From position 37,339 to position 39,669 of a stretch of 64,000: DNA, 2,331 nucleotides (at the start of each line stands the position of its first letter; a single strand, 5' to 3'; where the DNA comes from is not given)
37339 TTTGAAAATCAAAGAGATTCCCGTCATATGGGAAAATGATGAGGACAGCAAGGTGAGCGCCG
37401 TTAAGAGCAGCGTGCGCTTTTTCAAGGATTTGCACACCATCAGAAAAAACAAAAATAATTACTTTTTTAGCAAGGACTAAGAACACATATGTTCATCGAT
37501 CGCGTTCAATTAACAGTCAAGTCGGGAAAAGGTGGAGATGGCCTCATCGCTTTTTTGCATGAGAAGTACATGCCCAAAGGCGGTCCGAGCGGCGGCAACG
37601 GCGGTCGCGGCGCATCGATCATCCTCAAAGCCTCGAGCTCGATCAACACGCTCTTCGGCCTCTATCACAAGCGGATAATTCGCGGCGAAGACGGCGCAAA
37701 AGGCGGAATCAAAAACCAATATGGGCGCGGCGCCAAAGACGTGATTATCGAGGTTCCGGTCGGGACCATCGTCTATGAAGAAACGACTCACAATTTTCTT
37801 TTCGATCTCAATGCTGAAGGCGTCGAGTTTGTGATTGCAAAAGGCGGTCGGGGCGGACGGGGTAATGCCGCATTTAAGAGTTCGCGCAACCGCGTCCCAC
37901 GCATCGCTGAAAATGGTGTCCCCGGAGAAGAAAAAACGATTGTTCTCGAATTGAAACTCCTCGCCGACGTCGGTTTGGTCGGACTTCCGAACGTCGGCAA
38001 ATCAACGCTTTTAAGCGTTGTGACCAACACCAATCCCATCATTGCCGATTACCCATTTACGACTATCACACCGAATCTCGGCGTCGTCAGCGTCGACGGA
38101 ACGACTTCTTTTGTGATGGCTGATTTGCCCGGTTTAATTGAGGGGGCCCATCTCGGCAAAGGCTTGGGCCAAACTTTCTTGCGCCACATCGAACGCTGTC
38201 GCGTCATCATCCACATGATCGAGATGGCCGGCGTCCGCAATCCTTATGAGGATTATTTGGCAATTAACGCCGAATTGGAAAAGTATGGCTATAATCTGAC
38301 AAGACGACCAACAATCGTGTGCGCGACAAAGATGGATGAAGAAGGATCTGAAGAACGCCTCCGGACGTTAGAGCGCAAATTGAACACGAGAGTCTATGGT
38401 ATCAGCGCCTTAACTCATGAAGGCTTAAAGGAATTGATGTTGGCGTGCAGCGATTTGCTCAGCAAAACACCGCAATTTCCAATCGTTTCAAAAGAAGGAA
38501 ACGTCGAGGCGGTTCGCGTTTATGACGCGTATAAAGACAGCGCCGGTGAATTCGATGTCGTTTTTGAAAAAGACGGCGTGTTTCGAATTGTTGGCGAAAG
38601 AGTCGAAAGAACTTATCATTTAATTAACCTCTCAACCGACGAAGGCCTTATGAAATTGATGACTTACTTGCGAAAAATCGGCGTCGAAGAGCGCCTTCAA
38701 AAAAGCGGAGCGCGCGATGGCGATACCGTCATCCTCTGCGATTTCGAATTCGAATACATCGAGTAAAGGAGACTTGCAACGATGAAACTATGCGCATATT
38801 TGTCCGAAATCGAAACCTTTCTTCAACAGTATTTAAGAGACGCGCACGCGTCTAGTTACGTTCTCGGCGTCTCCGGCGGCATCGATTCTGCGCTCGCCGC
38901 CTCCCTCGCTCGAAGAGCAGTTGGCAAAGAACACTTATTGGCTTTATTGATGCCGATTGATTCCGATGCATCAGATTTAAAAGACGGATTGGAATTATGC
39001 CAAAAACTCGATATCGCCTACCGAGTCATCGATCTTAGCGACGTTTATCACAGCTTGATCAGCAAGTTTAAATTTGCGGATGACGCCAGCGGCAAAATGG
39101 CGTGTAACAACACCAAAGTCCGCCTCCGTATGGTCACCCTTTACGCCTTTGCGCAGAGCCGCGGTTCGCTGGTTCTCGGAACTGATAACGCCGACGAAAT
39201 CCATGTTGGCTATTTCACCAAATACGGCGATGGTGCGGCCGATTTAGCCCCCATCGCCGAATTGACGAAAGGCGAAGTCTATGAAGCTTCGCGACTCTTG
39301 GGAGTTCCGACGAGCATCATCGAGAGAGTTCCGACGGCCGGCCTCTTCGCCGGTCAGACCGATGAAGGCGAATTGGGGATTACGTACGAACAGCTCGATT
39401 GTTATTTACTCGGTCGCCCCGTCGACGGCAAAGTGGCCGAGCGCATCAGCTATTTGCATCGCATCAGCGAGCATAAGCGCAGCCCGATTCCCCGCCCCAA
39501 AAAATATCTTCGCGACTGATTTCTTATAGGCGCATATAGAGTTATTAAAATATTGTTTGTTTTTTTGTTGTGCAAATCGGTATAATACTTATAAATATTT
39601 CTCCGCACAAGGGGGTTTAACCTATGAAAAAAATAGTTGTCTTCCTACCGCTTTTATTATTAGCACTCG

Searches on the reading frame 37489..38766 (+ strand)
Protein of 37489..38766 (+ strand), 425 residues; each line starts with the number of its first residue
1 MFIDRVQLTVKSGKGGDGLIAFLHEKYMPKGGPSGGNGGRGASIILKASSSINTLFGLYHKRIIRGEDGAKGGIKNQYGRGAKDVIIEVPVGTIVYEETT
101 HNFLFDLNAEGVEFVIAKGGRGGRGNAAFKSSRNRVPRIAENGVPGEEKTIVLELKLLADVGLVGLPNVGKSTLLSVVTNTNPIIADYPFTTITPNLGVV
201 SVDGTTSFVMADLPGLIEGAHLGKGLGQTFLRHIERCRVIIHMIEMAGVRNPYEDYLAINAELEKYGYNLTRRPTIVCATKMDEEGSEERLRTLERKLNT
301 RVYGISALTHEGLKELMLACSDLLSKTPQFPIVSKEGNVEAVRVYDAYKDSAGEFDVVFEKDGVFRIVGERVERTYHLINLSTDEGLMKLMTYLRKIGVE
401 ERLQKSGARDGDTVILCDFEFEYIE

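Call 45: search_protein_families(library=pfam, proteins=[window:37489-38766:+], max_evalue=0.00001)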
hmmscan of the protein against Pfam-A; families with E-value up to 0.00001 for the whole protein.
window:37489-38766:+ (425 aa): 4 families
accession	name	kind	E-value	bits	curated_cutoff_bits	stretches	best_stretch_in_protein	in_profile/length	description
PF01018.28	GTP1_OBG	-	8.3e-55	185.1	27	1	3-157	1-155/155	GTP1/OBG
PF01926.29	MMR_HSR1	-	1.1e-25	90.4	21.9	1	160-281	1-113/113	50S ribosome-binding GTPase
PF09269.16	DUF1967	-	2.1e-19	69.8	27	1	360-423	7-70/70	Domain of unknown function (DUF1967)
PF02421.24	FeoB_N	-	8.4e-12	45.3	27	1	161-317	3-153/156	Ferrous iron transport protein B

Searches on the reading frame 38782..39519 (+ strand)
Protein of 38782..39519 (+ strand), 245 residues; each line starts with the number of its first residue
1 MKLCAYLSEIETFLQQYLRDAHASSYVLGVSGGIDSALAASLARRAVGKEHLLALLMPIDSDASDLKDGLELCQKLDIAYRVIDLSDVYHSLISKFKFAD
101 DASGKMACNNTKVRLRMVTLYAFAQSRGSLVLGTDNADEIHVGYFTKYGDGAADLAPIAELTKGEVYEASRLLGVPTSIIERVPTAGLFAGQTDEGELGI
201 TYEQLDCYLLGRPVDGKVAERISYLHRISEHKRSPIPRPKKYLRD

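Call 45: search_protein_families(library=pfam, proteins=[window:38782-39519:+], max_evalue=0.00001)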
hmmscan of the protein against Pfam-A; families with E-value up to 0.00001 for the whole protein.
window:38782-39519:+ (245 aa): 1 family
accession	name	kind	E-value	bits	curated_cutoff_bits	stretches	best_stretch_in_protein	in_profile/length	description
PF02540.23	NAD_synthase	-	9.4e-71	238.2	21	1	7-234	2-240/242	NAD synthase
